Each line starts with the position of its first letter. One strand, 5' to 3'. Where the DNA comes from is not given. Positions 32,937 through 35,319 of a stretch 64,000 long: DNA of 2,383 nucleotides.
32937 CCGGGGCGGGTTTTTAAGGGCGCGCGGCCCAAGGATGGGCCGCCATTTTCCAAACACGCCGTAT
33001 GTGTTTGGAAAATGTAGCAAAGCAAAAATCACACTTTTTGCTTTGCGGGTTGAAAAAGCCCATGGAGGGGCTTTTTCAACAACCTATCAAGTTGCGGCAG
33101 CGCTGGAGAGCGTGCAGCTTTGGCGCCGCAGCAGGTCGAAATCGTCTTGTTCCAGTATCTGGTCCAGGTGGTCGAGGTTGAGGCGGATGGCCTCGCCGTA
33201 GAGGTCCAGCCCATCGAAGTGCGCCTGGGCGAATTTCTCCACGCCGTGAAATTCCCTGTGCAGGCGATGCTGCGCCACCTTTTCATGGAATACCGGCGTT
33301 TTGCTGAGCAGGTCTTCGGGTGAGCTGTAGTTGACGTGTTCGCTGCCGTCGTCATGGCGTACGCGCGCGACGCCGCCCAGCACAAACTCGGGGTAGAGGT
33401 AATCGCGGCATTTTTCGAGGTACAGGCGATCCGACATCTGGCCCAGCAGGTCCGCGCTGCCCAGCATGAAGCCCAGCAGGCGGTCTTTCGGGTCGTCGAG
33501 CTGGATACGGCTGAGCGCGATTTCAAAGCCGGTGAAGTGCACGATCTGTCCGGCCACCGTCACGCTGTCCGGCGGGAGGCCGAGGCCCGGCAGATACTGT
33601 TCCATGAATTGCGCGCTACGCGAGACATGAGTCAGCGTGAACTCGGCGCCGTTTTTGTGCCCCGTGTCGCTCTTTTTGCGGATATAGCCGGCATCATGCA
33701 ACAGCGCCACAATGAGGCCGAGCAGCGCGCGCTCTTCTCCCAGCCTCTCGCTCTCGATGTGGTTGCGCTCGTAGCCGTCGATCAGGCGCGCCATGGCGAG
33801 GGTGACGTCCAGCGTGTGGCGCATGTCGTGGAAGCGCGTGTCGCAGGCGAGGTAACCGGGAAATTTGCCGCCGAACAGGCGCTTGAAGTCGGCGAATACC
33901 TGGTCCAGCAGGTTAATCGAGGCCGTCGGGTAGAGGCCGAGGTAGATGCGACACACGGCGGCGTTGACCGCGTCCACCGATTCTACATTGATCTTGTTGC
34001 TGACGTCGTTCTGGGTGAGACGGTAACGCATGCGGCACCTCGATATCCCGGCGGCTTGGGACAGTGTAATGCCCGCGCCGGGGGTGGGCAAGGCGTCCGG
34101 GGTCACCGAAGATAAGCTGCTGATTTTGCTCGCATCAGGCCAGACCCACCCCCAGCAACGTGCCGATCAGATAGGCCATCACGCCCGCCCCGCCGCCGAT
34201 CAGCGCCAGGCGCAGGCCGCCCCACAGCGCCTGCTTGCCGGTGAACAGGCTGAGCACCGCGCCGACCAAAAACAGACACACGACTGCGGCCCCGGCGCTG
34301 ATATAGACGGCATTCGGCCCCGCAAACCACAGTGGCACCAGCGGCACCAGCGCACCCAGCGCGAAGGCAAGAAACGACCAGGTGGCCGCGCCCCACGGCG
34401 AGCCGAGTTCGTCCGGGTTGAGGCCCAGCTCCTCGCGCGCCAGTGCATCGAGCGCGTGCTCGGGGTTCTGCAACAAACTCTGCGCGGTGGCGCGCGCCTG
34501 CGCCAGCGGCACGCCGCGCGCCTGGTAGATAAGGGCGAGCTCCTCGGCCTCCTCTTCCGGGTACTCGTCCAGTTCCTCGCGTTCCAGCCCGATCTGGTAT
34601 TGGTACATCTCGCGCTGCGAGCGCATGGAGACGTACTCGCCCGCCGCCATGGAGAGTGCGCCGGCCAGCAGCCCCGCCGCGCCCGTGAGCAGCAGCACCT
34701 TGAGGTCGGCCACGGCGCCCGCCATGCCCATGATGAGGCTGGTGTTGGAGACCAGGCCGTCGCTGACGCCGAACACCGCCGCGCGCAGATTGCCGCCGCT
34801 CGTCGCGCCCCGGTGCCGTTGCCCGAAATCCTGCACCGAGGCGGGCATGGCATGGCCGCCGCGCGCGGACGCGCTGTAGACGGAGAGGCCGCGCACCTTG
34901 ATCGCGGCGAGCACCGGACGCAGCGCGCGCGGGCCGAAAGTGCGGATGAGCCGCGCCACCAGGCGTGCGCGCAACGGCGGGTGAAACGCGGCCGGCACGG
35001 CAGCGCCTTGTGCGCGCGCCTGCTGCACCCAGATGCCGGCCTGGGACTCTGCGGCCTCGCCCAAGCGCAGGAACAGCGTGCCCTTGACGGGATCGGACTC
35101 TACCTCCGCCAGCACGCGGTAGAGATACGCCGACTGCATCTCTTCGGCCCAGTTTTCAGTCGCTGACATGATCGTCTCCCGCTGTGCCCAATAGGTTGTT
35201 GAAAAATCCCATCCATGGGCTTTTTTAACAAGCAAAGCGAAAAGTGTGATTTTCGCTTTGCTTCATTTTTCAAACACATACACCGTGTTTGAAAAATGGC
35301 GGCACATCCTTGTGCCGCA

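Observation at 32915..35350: Two inverted ~130-bp AT-rich multi-hairpin repeats flank a 2.3-kb cassette (HD-domain protein + MbfA-like ferritin-VIT1 iron exporter) between typA and xseB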

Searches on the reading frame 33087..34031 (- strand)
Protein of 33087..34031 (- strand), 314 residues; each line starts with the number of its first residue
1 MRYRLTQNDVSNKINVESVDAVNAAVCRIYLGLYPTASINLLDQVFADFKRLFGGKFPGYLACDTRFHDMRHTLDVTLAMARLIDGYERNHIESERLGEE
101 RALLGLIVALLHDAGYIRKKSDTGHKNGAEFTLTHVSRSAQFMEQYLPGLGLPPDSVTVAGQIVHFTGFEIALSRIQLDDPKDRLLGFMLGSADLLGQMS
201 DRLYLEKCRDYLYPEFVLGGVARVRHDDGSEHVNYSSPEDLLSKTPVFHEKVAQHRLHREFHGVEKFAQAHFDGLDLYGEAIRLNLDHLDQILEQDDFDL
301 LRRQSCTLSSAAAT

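Call 10: find_encoding_contigs(protein=window:33087-34031:-, flank=10000, max_places=10)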
Protein window:33087-34031:- (314 aa): no gene with exactly this product is on record in the collection.
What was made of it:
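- Tried and rejected: An exact look-up of the window's HD protein found it is not on record (call 10).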

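Call 12: search_protein_families(library=pfam, proteins=[window:33090-34031:-])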
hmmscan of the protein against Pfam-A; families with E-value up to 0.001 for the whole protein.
window:33090-34031:- (314 aa): 0 families

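Call 15: search_protein_families(library=ncbifam, proteins=[window:33090-34031:-], max_evalue=1)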
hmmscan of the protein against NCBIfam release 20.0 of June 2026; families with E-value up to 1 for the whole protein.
window:33090-34031:- (314 aa): 1 family
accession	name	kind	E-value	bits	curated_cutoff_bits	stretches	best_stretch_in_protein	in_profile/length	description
NF045583.1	Npun_R2479_HDIG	equivalog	1.7e-10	40.6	400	1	63-253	48-241/275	Npun_R2479 family HD domain-containing metalloprotein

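Call 31: find_homologous_proteins(query=window:33090-34031:-)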
Query window:33090-34031:- (314 aa): 5074 proteins with E <= 0.001 among 7749 candidates; the best 120 are listed.
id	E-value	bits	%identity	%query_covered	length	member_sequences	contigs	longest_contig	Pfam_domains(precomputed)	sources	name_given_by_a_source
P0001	1.8e-187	640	92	100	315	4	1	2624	PF28239.1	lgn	-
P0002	4.2e-175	599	85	99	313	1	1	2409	PF28239.1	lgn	-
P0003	9.4e-169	578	83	100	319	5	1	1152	PF28239.1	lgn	-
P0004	1.0e-161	555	80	99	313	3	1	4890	PF28239.1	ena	-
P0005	8.7e-118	411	59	99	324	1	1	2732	PF28239.1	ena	-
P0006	1.4e-111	391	59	100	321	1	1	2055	PF28239.1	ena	-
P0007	2.5e-107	377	56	99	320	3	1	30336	PF28239.1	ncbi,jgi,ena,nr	ncbi:MAG TPA: hypothetical protein VMK05_05540 [Burkholderiales bacterium]|nr:hypothetical protein [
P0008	6.7e-107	375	54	100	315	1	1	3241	PF28239.1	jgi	jgi:hypothetical protein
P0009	6.4e-106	372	54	99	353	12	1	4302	PF28239.1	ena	-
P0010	8.2e-106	372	53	99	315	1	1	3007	PF28239.1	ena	-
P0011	1.6e-105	371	52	99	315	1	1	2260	PF28239.1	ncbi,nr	ncbi:MAG TPA: hypothetical protein VGT43_07300 [Burkholderiales bacterium]|nr:hypothetical protein [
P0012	1.6e-105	371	52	99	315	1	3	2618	PF28239.1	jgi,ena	jgi:hypothetical protein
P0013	2.2e-105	370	54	99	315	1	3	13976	PF28239.1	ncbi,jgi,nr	ncbi:MAG: hypothetical protein K0R40_2429 [Burkholderiales bacterium]|jgi:hypothetical protein|nr:hy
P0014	2.9e-105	370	54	99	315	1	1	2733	PF28239.1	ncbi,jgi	jgi:hypothetical protein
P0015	2.9e-105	370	54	99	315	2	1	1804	PF28239.1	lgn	-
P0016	3.1e-105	370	54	99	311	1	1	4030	PF28239.1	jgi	jgi:hypothetical protein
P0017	3.4e-105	370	54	99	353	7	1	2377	PF28239.1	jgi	jgi:hypothetical protein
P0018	4.2e-105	369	55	99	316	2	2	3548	PF28239.1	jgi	jgi:hypothetical protein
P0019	4.3e-105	369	54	99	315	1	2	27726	PF28239.1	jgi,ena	jgi:hypothetical protein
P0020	4.6e-105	369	54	99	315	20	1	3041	PF28239.1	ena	-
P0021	4.8e-105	369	54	100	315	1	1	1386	PF28239.1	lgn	-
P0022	6.3e-105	369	55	98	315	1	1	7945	PF28239.1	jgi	-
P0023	6.7e-105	369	53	99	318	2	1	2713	PF28239.1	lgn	-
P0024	9.7e-105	368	54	99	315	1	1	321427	PF28239.1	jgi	jgi:hypothetical protein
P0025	1.0e-104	368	55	100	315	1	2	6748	PF28239.1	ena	-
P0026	1.1e-104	368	54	99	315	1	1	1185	PF28239.1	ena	-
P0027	1.1e-104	368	54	99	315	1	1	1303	PF28239.1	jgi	-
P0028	1.1e-104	368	54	99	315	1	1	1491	PF28239.1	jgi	jgi:hypothetical protein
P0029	1.2e-104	368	52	99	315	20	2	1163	PF28239.1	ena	-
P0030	1.3e-104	368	55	99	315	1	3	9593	PF28239.1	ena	-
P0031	1.4e-104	368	54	99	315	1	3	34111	PF28239.1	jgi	jgi:hypothetical protein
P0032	1.4e-104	368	55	99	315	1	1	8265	PF28239.1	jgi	-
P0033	1.5e-104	368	53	99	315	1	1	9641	PF28239.1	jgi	jgi:hypothetical protein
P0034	1.9e-104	367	53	99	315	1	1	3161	PF28239.1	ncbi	-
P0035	2.0e-104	367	53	99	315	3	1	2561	PF28239.1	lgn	-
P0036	2.5e-104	367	54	98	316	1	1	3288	PF28239.1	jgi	jgi:hypothetical protein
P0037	2.6e-104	367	53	99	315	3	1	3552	PF28239.1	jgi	jgi:hypothetical protein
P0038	3.2e-104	367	54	99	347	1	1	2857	PF28239.1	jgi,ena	-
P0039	3.3e-104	367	55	99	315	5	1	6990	PF28239.1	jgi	-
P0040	3.6e-104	366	53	99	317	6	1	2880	PF28239.1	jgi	jgi:hypothetical protein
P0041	4.0e-104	366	55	99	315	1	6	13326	PF28239.1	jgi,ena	jgi:hypothetical protein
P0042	4.3e-104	366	55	99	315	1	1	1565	PF28239.1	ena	-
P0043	4.3e-104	366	53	99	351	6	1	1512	PF28239.1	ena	-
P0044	4.5e-104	366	55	98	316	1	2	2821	PF28239.1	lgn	-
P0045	4.7e-104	366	55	99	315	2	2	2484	PF28239.1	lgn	-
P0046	6.1e-104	366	53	100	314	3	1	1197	PF28239.1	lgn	-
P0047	7.0e-104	365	54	100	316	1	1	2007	PF28239.1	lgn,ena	-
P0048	7.0e-104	365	54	100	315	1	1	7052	PF28239.1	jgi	-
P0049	7.5e-104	365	54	99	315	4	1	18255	PF28239.1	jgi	jgi:hypothetical protein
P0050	7.5e-104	365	54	98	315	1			PF28239.1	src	-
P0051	8.7e-104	365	55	99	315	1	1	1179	PF28239.1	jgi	jgi:hypothetical protein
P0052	1.0e-103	365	54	100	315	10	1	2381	PF28239.1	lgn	-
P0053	1.1e-103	365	55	99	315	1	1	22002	PF28239.1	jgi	-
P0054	1.1e-103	365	54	99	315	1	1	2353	PF28239.1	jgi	jgi:hypothetical protein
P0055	1.1e-103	365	54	99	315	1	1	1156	PF28239.1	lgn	-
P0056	1.2e-103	365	53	99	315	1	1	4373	PF28239.1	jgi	jgi:hypothetical protein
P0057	1.2e-103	365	54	100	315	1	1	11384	PF28239.1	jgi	jgi:hypothetical protein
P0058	1.4e-103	364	53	99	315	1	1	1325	PF28239.1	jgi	jgi:hypothetical protein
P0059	1.5e-103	364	54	98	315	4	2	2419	PF28239.1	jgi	-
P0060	2.0e-103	364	53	100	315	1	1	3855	PF28239.1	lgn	-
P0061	2.0e-103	364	53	98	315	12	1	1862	PF28239.1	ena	-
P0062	2.1e-103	364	53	99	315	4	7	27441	PF28239.1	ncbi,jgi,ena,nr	ncbi:MAG: hypothetical protein A2W21_05330 [Betaproteobacteria bacterium RBG_16_66_20]|nr:MAG: hypot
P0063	2.1e-103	364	55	99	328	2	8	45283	PF28239.1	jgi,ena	-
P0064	2.1e-103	364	53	98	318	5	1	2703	PF28239.1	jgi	jgi:hypothetical protein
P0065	2.3e-103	364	55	98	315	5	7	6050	PF28239.1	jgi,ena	jgi:hypothetical protein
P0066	2.4e-103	364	53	98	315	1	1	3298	PF28239.1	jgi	-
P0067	2.5e-103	364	55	98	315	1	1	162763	PF28239.1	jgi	jgi:hypothetical protein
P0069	2.6e-103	364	54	99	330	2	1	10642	PF28239.1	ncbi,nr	ncbi:MAG: hypothetical protein OEO84_08675 [Betaproteobacteria bacterium]|nr:hypothetical protein [B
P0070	2.8e-103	364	53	99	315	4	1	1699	PF28239.1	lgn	-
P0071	2.8e-103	363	55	98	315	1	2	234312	PF28239.1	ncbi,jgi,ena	-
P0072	2.9e-103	363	54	98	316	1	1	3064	PF28239.1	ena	-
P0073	3.1e-103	363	54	100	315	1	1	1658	PF28239.1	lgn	-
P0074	3.6e-103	363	55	98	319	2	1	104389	PF28239.1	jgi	jgi:hypothetical protein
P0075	4.1e-103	363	53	99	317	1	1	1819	PF28239.1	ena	-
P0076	4.6e-103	363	54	100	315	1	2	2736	PF28239.1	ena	-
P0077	4.7e-103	363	51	99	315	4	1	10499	PF28239.1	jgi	jgi:hypothetical protein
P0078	4.9e-103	363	52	99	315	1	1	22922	PF28239.1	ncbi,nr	ncbi:MAG TPA: hypothetical protein VFR66_17020 [Burkholderiales bacterium]|nr:hypothetical protein [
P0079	5.4e-103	363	54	99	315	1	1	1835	PF28239.1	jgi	-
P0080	5.5e-103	363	53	98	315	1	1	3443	PF28239.1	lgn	-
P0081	5.8e-103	362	54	100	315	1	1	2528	PF28239.1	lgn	-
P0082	5.9e-103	362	53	99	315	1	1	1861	PF28239.1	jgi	jgi:hypothetical protein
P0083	6.0e-103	362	54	100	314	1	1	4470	PF28239.1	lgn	-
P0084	6.6e-103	362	54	99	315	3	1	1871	PF28239.1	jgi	jgi:hypothetical protein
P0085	7.6e-103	362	53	99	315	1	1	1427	PF28239.1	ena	-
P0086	7.7e-103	362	52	98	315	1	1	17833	PF28239.1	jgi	jgi:hypothetical protein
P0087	7.8e-103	362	55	97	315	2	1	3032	PF28239.1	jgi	jgi:hypothetical protein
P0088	7.9e-103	362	53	99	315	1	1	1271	PF28239.1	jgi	jgi:hypothetical protein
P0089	8.2e-103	362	53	98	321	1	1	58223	PF28239.1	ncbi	-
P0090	9.2e-103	362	54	100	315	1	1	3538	PF28239.1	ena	-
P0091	9.4e-103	362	54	99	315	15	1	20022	PF28239.1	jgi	jgi:hypothetical protein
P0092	9.9e-103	362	53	100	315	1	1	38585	PF28239.1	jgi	jgi:hypothetical protein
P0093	1.0e-102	362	54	98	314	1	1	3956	PF28239.1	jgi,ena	-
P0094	1.0e-102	362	55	97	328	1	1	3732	PF28239.1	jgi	jgi:hypothetical protein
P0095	1.1e-102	362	55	98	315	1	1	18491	PF28239.1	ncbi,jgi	-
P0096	1.2e-102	361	54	99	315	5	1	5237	PF28239.1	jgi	jgi:hypothetical protein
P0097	1.3e-102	361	54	100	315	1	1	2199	PF28239.1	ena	-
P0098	1.3e-102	361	54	99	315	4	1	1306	PF28239.1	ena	-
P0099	1.3e-102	361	54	97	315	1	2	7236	PF28239.1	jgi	jgi:hypothetical protein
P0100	1.3e-102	361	53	98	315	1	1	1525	PF28239.1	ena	-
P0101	1.4e-102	361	55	97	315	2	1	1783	PF28239.1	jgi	jgi:hypothetical protein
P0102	1.4e-102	361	52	99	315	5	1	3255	PF28239.1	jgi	jgi:hypothetical protein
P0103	1.5e-102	361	53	99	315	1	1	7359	PF28239.1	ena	-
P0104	1.6e-102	361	54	99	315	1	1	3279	PF28239.1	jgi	-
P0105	1.6e-102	361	54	97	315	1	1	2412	PF28239.1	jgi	jgi:hypothetical protein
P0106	1.7e-102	361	53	99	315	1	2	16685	PF28239.1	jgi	jgi:hypothetical protein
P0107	1.7e-102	361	53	98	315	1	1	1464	PF28239.1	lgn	-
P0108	1.7e-102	361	54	98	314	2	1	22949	PF28239.1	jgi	-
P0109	1.8e-102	361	55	100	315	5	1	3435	PF28239.1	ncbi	-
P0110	1.8e-102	361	54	97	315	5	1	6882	PF28239.1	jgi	jgi:hypothetical protein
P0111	1.9e-102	361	55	99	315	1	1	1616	PF28239.1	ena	-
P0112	1.9e-102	361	53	99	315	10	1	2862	PF28239.1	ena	-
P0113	1.9e-102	361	54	99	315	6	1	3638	PF28239.1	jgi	jgi:hypothetical protein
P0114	1.9e-102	361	54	98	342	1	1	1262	PF28239.1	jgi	jgi:hypothetical protein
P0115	1.9e-102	361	55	98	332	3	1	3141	PF28239.1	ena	-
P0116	2.1e-102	361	55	99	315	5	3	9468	PF28239.1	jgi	jgi:hypothetical protein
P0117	2.2e-102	361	53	99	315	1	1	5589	PF28239.1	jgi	-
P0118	2.2e-102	361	53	98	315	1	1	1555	PF28239.1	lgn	-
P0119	2.3e-102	361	54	97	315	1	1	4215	PF28239.1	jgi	-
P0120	2.3e-102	360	54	97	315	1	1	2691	PF28239.1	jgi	jgi:hypothetical protein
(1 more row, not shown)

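Call 33: find_encoding_contigs(protein=P0001, flank=10000, max_places=4)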
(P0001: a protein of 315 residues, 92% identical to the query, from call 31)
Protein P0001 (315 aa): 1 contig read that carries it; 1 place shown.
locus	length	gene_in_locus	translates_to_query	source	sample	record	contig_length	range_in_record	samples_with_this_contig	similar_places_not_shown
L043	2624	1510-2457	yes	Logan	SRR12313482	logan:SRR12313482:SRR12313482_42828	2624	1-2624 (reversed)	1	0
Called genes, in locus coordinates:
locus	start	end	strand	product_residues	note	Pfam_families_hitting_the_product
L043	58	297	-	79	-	PF02609:Exonuc_VII_S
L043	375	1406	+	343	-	PF01988:VIT1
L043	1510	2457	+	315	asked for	PF28239:Npun_R2479 (faint)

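Call 34: find_encoding_contigs(protein=P0004, flank=10000, max_places=4)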
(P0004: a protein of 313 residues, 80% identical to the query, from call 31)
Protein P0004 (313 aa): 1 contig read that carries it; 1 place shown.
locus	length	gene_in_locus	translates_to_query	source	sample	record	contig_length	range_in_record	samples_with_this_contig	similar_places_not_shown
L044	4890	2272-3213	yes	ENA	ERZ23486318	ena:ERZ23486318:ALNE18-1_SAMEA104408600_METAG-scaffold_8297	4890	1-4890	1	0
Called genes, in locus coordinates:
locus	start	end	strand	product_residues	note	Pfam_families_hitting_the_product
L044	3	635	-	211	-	?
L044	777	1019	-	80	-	PF02609:Exonuc_VII_S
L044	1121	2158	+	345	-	PF01988:VIT1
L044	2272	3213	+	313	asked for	PF28239:Npun_R2479 (weak)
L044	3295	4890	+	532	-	?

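Call 35: find_encoding_contigs(protein=P0002, flank=10000, max_places=4)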
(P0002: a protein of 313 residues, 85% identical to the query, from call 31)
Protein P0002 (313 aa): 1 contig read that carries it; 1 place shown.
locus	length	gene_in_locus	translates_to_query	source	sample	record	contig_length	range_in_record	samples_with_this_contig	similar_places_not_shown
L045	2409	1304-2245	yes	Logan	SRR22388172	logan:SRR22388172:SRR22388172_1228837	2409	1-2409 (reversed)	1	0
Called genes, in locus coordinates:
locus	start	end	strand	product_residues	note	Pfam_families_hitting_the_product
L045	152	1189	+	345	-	PF01988:VIT1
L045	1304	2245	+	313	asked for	PF28239:Npun_R2479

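Call 58: find_encoding_contigs(protein=P0007, flank=6000, max_places=3)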
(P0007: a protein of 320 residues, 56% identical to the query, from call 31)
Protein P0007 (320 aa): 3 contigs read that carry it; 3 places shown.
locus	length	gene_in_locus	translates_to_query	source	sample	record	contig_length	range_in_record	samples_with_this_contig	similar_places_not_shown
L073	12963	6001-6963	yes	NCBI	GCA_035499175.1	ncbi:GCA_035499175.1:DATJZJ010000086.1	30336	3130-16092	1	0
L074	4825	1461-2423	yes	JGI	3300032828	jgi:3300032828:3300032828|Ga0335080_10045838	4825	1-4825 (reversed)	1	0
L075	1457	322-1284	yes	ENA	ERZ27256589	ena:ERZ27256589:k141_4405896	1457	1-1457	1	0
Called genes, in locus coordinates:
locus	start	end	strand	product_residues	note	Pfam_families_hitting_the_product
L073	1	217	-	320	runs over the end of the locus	PF00535:Glycos_transf_2, PF13641:Glyco_tranf_2_3 (faint)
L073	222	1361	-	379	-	PF01041:DegT_DnrJ_EryC1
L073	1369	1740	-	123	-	PF00892:EamA (weak)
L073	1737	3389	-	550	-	PF02366:PMT, PF13231:PMT_2, PF18583:Arnt_C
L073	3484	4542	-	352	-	PF00581:Rhodanese, PF26341:AAA_SelU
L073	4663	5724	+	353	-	-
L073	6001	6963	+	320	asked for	PF28239:Npun_R2479 (faint)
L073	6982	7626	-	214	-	PF25182:NonGDSL, PF00657:Lipase_GDSL, PF04311:DUF459 (faint), PF13472:Lipase_GDSL_2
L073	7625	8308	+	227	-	PF00005:ABC_tran, PF13304:AAA_21 (faint)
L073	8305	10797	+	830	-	PF02687:FtsX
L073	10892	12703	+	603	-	PF00009:GTP_EFTU, PF01926:MMR_HSR1 (faint), PF22042:EF-G_D2 (faint), PF03144:GTP_EFTU_D2, PF14492:EFG_III (weak), PF00679:EFG_C, PF21018:BipA_C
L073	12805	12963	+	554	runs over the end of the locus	PF13620:CarboxypepD_reg, PF17210:SdrD_B (weak), PF07494:Reg_prop (faint), PF08450:SGL (faint), PF21959:DUF6923 (faint), PF24684:Vgb_lyase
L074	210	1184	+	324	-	PF00586:AIRS, PF02769:AIRS_C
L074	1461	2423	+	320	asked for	PF28239:Npun_R2479 (faint)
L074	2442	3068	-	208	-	PF25182:NonGDSL, PF00657:Lipase_GDSL, PF04311:DUF459 (faint), PF13472:Lipase_GDSL_2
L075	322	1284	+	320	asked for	PF28239:Npun_R2479 (faint)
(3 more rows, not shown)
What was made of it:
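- The HD gene is linked to typA even in a Burkholderiales contig (call 58).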

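Call 59: find_encoding_contigs(protein=P0005, flank=6000, max_places=3)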
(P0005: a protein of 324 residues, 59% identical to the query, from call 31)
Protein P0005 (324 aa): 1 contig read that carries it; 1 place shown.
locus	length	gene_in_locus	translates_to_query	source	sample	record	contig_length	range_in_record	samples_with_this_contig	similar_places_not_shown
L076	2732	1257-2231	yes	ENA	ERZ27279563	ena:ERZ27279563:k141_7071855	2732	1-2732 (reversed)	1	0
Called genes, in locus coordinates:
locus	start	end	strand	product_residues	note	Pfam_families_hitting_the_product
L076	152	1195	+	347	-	PF00586:AIRS, PF02769:AIRS_C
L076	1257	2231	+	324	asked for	PF28239:Npun_R2479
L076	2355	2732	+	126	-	?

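Call 60: search_protein_families(library=pfam, proteins=[window:33090-34031:-], max_evalue=1)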
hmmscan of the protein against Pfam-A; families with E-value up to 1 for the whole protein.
window:33090-34031:- (314 aa): 1 family
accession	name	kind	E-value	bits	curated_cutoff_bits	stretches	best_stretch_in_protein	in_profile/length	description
PF01966.28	HD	-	0.13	13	22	1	71-143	3-66/116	HD domain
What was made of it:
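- Checked: The 'HD' protein is a weak Npun_R2479-family HD match (NCBIfam 1.7e-10, below cut-off; Pfam HD E=0.13; precomputed PF28239 in homologues; calls 15, 31, 60).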

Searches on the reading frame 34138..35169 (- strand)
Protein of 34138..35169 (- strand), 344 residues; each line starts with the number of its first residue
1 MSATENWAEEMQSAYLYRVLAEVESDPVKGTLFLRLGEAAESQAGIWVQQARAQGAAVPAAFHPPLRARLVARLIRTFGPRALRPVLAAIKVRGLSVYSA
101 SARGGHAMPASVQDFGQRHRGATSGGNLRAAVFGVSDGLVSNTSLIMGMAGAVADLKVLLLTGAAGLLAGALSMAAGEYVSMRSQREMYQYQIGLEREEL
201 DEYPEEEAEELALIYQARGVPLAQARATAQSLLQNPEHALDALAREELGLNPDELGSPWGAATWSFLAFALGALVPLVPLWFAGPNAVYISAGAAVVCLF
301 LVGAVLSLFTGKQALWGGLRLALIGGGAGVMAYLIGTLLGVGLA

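Call 12: search_protein_families(library=pfam, proteins=[window:34138-35169:-])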
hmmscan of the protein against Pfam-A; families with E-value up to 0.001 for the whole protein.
window:34138-35169:- (344 aa): 1 family
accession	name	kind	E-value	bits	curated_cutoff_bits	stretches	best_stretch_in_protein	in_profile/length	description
PF01988.24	VIT1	-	1.5e-66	224.7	28.1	1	128-337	1-214/214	VIT family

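Call 15: search_protein_families(library=ncbifam, proteins=[window:34138-35169:-], max_evalue=1)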
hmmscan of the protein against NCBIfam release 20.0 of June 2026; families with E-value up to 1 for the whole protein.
window:34138-35169:- (344 aa): 1 family
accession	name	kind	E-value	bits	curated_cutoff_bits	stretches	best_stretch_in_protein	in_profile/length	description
TIGR00267.1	TIGR00267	hypoth_equivalog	5.2e-05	23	156.95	2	129-190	1-61/171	TIGR00267 family protein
